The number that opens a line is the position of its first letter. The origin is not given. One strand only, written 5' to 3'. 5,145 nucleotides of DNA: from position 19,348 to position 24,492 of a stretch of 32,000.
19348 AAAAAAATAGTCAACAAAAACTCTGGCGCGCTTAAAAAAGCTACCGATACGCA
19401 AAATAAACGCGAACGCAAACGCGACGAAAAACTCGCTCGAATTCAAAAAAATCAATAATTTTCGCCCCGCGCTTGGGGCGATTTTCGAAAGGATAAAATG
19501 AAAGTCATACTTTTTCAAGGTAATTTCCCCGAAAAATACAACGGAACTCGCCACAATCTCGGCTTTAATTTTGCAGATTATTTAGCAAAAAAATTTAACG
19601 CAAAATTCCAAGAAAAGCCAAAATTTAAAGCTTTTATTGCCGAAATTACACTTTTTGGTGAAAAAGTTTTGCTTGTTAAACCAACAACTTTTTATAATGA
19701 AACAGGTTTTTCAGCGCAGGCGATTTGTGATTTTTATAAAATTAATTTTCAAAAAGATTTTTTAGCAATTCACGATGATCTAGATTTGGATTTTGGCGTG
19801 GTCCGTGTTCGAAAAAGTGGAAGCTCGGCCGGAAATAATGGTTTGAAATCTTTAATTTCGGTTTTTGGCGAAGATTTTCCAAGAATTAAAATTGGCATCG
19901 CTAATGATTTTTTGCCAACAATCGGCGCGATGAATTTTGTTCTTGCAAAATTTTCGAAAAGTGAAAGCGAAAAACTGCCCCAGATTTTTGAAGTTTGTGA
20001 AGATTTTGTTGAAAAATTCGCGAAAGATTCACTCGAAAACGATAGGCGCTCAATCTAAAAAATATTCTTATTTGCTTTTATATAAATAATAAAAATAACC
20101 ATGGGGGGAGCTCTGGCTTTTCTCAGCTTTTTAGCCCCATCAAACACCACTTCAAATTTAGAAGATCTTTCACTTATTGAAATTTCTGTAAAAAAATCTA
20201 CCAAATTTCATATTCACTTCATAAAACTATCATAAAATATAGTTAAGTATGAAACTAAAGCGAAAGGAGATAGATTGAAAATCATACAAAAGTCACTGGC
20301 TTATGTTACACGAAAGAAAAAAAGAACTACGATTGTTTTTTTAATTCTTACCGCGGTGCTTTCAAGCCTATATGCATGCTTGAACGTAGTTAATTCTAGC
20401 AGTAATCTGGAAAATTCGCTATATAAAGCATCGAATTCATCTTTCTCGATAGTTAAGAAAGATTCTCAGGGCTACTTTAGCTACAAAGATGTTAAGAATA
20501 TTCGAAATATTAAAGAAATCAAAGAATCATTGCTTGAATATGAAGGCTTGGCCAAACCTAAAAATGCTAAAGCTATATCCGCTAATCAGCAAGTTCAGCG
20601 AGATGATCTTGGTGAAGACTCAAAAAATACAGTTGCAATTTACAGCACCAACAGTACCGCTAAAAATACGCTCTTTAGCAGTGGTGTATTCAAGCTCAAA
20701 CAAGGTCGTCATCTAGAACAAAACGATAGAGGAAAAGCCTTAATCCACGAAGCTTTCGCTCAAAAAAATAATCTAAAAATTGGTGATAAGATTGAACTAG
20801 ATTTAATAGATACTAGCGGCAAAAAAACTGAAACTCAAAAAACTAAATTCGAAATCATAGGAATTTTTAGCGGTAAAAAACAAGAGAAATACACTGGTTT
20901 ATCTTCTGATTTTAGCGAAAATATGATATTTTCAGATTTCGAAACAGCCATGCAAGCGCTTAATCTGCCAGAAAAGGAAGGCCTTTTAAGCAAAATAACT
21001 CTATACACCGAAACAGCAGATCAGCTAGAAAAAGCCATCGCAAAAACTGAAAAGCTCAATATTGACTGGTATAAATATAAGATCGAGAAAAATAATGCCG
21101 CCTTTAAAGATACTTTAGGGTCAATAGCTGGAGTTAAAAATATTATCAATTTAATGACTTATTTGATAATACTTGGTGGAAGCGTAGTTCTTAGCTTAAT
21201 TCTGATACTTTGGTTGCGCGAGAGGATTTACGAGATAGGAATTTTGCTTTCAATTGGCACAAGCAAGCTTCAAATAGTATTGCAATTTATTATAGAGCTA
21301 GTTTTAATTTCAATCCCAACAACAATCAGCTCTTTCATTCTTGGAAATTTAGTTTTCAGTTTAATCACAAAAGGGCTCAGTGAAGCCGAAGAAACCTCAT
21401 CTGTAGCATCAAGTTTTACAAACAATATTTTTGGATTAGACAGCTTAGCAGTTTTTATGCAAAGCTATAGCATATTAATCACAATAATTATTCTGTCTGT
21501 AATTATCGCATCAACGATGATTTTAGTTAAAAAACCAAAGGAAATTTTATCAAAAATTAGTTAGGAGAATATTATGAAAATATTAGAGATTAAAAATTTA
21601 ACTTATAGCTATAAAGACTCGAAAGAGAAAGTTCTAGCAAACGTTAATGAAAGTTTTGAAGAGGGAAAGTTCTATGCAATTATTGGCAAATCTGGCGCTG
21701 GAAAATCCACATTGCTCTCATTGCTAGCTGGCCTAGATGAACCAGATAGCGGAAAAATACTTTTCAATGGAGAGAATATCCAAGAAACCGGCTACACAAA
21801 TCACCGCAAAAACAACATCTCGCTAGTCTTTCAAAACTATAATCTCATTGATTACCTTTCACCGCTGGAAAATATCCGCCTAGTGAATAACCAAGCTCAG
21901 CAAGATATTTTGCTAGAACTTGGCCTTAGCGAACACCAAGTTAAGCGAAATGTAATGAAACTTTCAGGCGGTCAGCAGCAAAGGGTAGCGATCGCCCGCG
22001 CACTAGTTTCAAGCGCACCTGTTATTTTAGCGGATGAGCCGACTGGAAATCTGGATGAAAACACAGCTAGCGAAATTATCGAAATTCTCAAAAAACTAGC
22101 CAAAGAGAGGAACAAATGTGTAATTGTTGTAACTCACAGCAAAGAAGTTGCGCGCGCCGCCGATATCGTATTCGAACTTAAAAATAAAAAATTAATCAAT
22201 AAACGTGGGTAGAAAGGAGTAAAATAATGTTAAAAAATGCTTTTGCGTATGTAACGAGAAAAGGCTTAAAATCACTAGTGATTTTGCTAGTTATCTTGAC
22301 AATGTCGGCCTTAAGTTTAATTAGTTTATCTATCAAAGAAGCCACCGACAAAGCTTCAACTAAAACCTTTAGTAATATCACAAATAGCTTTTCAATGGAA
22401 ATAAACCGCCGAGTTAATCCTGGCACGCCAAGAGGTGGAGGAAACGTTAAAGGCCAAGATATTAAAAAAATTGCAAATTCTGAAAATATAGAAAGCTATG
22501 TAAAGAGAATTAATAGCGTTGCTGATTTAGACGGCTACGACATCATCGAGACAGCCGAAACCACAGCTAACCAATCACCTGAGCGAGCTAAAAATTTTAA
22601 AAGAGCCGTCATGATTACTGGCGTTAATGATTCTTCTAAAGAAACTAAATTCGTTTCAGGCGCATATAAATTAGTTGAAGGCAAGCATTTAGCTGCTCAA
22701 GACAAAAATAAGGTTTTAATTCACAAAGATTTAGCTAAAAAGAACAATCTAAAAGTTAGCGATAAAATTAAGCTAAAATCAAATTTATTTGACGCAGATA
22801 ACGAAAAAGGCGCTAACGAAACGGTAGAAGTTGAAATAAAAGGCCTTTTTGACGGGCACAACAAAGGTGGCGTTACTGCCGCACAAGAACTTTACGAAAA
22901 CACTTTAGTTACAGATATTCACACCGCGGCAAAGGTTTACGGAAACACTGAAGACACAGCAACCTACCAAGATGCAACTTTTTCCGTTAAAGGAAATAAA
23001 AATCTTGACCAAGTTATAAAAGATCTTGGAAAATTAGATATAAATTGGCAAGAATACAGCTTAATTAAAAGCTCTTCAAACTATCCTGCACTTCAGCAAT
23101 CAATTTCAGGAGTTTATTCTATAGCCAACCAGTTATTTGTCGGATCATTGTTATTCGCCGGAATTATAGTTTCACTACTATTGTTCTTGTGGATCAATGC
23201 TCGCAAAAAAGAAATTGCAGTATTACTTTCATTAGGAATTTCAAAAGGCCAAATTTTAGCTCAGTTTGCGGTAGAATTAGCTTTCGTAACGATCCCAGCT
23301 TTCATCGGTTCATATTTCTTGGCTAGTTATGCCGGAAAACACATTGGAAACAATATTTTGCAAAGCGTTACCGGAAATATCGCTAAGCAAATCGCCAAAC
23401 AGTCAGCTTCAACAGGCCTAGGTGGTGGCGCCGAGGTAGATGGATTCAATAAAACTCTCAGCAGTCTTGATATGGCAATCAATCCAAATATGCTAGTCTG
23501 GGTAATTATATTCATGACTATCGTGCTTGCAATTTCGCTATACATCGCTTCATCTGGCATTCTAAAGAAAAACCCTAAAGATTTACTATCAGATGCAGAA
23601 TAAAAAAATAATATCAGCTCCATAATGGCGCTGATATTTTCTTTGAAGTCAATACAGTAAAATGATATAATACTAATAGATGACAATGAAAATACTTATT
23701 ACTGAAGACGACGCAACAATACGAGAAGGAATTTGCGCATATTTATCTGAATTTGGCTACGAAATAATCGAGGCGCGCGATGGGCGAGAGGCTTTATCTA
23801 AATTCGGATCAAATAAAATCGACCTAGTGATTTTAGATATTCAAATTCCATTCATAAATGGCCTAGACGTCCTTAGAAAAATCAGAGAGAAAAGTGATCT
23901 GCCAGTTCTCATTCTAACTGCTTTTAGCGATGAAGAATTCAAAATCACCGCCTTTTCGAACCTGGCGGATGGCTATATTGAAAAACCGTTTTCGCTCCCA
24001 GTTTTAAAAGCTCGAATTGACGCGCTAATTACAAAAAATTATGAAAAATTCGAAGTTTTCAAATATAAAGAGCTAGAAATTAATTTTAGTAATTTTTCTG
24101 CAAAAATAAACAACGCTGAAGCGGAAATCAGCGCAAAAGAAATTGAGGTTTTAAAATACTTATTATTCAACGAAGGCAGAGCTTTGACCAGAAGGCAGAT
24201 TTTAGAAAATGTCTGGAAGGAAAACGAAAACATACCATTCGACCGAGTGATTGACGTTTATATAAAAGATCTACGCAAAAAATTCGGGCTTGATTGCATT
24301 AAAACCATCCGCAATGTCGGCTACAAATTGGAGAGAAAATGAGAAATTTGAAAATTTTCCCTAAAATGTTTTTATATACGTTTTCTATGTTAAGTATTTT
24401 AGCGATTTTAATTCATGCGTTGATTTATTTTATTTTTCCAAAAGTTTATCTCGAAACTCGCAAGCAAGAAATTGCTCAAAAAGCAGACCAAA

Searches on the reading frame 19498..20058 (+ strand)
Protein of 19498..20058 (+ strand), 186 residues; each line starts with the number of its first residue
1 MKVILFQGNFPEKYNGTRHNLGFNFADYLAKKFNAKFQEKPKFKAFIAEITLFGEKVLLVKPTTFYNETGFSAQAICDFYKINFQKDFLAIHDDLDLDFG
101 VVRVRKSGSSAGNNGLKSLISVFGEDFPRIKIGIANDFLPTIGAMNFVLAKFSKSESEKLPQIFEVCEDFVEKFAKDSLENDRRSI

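Call 26: search_protein_families(library=pfam, proteins=[window:19498-20058:+], max_evalue=0.001)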
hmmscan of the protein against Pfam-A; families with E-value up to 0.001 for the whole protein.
window:19498-20058:+ (186 aa): 1 family
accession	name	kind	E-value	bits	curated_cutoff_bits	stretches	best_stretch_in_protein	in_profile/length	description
PF01195.25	Pept_tRNA_hydro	-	1.3e-48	165.7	27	1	4-181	2-177/183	Peptidyl-tRNA hydrolase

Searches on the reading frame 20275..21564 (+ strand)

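Call 26: search_protein_families(library=pfam, proteins=[window:20275-21564:+], max_evalue=0.001)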
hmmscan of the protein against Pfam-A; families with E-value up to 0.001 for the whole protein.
window:20275-21564:+ (429 aa): 2 families
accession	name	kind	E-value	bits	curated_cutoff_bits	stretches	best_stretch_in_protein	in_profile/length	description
PF02687.27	FtsX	-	4.8e-11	43.2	25.5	1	293-415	2-108/120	FtsX-like permease C-terminal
PF12704.14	MacB_PCD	-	1.2e-08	36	27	1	50-259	33-205/207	MacB-like periplasmic core domain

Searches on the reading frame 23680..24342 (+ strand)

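Call 26: search_protein_families(library=pfam, proteins=[window:23680-24342:+], max_evalue=0.001)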
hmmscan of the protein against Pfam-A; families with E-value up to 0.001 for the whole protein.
window:23680-24342:+ (220 aa): 2 families
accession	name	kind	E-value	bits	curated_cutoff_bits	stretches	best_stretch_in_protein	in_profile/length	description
PF00072.30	Response_reg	-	9.7e-27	93.8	30.2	1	5-113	1-110/111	Response regulator receiver domain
PF00486.34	Trans_reg_C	-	1.3e-19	70.5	26.2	1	147-217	3-77/77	Transcriptional regulatory protein, C terminal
